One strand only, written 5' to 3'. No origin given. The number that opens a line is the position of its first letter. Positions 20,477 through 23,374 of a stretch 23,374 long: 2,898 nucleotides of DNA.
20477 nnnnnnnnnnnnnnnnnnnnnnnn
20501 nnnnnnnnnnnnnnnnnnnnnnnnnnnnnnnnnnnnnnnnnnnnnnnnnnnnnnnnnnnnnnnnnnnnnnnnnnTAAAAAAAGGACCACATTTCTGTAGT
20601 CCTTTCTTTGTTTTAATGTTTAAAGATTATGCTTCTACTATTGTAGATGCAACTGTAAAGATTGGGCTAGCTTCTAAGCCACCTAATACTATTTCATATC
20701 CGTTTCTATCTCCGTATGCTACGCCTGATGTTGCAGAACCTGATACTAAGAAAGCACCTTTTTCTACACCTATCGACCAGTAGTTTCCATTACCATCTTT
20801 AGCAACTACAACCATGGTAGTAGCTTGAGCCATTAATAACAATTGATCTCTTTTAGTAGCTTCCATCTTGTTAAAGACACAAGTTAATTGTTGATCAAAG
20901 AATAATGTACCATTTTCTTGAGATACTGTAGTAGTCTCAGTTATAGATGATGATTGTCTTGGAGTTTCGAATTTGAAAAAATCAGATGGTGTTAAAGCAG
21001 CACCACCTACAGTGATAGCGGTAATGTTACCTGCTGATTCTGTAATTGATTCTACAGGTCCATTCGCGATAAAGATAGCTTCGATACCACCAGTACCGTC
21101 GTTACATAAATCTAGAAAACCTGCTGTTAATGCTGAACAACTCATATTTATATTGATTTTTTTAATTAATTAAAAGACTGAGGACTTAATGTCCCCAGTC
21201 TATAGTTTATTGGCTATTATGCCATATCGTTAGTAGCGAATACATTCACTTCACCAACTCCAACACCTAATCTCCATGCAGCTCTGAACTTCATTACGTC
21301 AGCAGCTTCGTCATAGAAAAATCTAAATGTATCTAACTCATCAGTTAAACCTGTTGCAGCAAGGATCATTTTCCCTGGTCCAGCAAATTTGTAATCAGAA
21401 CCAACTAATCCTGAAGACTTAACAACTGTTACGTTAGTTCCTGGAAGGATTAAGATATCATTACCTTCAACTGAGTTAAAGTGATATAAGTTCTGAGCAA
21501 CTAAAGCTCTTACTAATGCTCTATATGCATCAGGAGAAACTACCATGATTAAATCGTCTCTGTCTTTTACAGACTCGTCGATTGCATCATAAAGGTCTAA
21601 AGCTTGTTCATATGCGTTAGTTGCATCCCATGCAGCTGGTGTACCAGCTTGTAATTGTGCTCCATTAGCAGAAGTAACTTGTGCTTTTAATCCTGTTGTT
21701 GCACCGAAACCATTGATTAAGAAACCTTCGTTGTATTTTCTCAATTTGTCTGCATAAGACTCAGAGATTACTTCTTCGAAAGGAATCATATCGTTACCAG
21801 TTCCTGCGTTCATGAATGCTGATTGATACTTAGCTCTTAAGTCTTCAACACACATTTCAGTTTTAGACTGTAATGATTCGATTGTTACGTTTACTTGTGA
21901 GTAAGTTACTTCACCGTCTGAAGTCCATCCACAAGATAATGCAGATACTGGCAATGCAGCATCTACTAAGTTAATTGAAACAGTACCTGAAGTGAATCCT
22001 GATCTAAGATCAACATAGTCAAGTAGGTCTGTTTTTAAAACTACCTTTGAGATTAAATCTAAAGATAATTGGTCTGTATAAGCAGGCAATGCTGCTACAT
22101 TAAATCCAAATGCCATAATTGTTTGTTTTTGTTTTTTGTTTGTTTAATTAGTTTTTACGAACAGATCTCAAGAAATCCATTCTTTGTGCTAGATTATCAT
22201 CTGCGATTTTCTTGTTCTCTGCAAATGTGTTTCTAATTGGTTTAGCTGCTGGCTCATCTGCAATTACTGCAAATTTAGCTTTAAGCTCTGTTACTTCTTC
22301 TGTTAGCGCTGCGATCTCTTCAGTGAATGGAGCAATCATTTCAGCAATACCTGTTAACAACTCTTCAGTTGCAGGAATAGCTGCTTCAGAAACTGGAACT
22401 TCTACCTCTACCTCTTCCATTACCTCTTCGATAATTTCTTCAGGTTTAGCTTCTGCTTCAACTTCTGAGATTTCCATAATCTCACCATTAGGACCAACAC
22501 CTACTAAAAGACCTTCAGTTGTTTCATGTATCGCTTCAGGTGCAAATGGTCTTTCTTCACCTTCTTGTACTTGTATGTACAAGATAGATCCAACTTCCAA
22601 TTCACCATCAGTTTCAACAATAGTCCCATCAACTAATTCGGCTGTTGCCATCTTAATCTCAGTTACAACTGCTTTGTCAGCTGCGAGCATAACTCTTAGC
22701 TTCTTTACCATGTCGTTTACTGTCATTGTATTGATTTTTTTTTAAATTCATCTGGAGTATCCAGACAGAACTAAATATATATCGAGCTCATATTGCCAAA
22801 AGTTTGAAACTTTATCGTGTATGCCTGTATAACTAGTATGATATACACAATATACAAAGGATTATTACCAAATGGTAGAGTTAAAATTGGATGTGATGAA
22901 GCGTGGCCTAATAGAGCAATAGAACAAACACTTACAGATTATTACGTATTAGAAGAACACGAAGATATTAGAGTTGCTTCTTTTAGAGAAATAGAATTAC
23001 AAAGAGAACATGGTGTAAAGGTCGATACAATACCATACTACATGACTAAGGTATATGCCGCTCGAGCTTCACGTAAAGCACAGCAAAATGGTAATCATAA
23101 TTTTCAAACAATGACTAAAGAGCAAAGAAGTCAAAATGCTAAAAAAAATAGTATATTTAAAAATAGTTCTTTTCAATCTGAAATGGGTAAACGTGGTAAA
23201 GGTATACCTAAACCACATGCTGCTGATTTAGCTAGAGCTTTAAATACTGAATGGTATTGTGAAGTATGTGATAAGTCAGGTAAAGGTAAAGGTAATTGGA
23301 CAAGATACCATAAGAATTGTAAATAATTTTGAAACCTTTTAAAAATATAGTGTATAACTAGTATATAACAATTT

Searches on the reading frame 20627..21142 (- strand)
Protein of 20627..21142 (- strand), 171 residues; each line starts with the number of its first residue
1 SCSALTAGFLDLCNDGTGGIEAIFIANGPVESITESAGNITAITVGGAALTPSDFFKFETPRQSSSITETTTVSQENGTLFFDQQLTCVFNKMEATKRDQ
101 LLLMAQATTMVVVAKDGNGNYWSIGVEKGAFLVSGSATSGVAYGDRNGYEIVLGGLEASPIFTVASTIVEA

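Call 4: search_protein_families(library=phrogs, proteins=[window:20627-21142:-], max_evalue=0.01)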
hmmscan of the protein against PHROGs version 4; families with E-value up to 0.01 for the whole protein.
window:20627-21142:- (171 aa): 1 family
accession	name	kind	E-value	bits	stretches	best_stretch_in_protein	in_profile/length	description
phrog_19091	-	unknown function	5.5e-17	63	1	6-160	6-156/181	-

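Call 51: search_protein_families(library=pfam, proteins=[window:20627-21142:-], max_evalue=0.1)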
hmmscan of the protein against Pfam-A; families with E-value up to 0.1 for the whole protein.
window:20627-21142:- (171 aa): 0 families

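Call 69: search_solved_structures(query=window:20627-21142:-, max_evalue=1)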
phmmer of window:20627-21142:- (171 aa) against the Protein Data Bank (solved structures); distinct sequences matched with E-value up to 1: 0.

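Call 79: find_related_loci(query=window:20627-21142:-, collection=viral_contigs, flank=3500)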
Query window:20627-21142:- (171 aa) in viral_contigs; peptide patterns used: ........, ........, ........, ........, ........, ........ (x = any residue, [..] = any of these).
180 stretches matched a pattern; 171 encode a relative of the query (tblastn E <= 1e-3); the best 80 are kept; 80 distinct loci.
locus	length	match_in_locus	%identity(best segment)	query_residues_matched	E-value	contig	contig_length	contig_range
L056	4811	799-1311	96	1-171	2e-109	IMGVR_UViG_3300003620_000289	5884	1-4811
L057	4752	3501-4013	96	1-171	1e-109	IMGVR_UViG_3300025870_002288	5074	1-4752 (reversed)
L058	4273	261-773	93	1-171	5e-106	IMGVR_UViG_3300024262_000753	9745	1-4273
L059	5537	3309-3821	92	1-171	3e-104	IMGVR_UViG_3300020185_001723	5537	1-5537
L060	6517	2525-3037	94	1-171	5e-104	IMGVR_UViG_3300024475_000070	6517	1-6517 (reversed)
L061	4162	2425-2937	93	1-171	5e-104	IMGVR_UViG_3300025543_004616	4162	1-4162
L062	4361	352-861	94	1-170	1e-103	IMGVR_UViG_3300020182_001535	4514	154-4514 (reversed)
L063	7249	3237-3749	91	1-171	2e-103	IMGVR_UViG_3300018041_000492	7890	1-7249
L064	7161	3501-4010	94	1-170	3e-103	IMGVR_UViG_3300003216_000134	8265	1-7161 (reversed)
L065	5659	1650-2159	94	1-170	3e-103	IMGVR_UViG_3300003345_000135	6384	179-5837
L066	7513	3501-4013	90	1-171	9e-103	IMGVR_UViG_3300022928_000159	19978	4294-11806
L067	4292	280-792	90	1-171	4e-103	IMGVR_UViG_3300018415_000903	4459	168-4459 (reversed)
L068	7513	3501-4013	90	1-171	9e-103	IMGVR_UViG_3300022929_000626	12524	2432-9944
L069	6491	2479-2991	90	1-171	9e-103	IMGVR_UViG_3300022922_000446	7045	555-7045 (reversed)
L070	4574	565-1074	91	1-170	7e-102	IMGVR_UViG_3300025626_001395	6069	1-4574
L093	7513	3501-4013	80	1-171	7e-93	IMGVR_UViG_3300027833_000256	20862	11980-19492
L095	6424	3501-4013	72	1-171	6e-83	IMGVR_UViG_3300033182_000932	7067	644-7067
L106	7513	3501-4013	70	1-171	2e-80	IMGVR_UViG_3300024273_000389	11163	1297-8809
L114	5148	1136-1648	70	1-171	2e-79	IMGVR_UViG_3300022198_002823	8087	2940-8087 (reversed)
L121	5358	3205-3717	68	1-171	6e-79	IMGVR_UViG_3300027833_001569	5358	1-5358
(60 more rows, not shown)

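Call 88: search_protein_families(library=pfam, proteins=[L106:4091-4813:-, L095:4064-4402:-, L056:1367-1786:-, L114:1708-2142:-, L121:3758-4249:-, L093:4067-4501:-], max_evalue=0.1)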
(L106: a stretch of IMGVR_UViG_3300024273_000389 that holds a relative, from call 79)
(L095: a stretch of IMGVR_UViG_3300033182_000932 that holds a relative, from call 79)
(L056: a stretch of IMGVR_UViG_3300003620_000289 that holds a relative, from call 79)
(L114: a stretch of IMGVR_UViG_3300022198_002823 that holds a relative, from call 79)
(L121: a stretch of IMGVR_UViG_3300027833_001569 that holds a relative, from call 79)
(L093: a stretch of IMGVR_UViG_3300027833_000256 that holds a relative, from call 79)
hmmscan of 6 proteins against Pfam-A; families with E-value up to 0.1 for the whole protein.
L106:4091-4813:- (240 aa): 2 families
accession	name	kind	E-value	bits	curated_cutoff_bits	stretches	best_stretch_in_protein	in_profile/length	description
PF01501.26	Glyco_transf_8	-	0.00092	19.3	24.3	1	117-186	151-222/253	Glycosyl transferase family 8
PF17770.6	RNase_J_C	-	0.097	14.1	23.8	0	117-168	27-80/102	Ribonuclease J C-terminal domain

L095:4064-4402:- (112 aa): 2 families
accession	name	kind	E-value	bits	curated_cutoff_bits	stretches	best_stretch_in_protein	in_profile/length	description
PF01541.30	GIY-YIG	-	1.4e-06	28.9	22.6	1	12-73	1-61/78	GIY-YIG catalytic domain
PF02486.25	Rep_trans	-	0.03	14.4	29.6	0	21-40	53-73/201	Replication initiation factor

L056:1367-1786:- (139 aa): 2 families
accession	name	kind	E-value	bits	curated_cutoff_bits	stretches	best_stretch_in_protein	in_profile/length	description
PF24954.1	DUF7763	-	0.065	13.9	27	0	91-114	4-27/77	Domain of unknown function (DUF7763)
PF17323.7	ToxS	-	0.074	13.3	25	1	44-101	67-124/147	Trans-membrane regulatory protein ToxS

L114:1708-2142:- (144 aa): 4 families
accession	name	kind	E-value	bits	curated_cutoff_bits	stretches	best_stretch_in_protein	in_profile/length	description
PF13384.12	HTH_23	-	0.0091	16.2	24.6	1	117-142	17-44/50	Homeodomain-like domain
PF01381.28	HTH_3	-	0.011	16.2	23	1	110-137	2-29/55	Helix-turn-helix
PF09607.16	BrkDBD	-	0.026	14.9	23.4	1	105-136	14-44/58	Brinker DNA-binding domain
PF13518.12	HTH_28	-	0.053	14.1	25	1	119-140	14-35/52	Helix-turn-helix domain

L121:3758-4249:- (163 aa): 1 family
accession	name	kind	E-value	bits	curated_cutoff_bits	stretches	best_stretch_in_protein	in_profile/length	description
PF22642.1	MinC_N_1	-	0.038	14.7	27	1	101-129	37-65/78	Cell-division inhibitor MinC, N-terminal domain-like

L093:4067-4501:- (144 aa): 3 families
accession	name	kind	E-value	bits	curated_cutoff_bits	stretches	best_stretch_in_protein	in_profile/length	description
PF01541.30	GIY-YIG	-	0.018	15.7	22.6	0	2-24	4-28/78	GIY-YIG catalytic domain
PF17848.7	Zn_ribbon_ACC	-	0.039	14.6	24.5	1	121-136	4-19/26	Acetyl-CoA carboxylase zinc finger domain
PF13455.12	MUG113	-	0.087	13.8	22.3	0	12-29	2-19/73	Meiotically up-regulated gene 113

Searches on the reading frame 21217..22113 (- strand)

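Call 4: search_protein_families(library=phrogs, proteins=[window:21217-22113:-], max_evalue=0.01)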
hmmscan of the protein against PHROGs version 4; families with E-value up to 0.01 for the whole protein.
window:21217-22113:- (298 aa): 2 families
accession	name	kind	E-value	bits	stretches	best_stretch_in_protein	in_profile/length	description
phrog_11320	-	unknown function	2.6e-05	24.2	1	60-208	63-214/324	-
phrog_267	-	head and packaging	0.0013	18.9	1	151-210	171-229/410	major head protein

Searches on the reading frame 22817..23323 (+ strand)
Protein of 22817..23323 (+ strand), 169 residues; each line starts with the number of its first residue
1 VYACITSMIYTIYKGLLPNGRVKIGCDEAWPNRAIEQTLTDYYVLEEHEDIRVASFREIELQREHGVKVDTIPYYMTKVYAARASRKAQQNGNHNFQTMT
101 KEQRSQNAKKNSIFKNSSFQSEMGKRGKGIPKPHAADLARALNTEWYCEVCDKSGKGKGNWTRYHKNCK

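Call 4: search_protein_families(library=phrogs, proteins=[window:22817-23323:+], max_evalue=0.01)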
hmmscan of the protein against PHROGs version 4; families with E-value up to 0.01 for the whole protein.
window:22817-23323:+ (169 aa): 0 families

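Call 75: search_protein_families(library=pfam, proteins=[window:22817-23323:+], max_evalue=0.1)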
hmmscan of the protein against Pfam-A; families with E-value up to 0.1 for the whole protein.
window:22817-23323:+ (169 aa): 1 family
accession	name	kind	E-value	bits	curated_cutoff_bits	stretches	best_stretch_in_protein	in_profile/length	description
PF12874.13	zf-met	-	0.049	14.4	21.2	0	146-161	1-16/25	Zinc-finger of C2H2 type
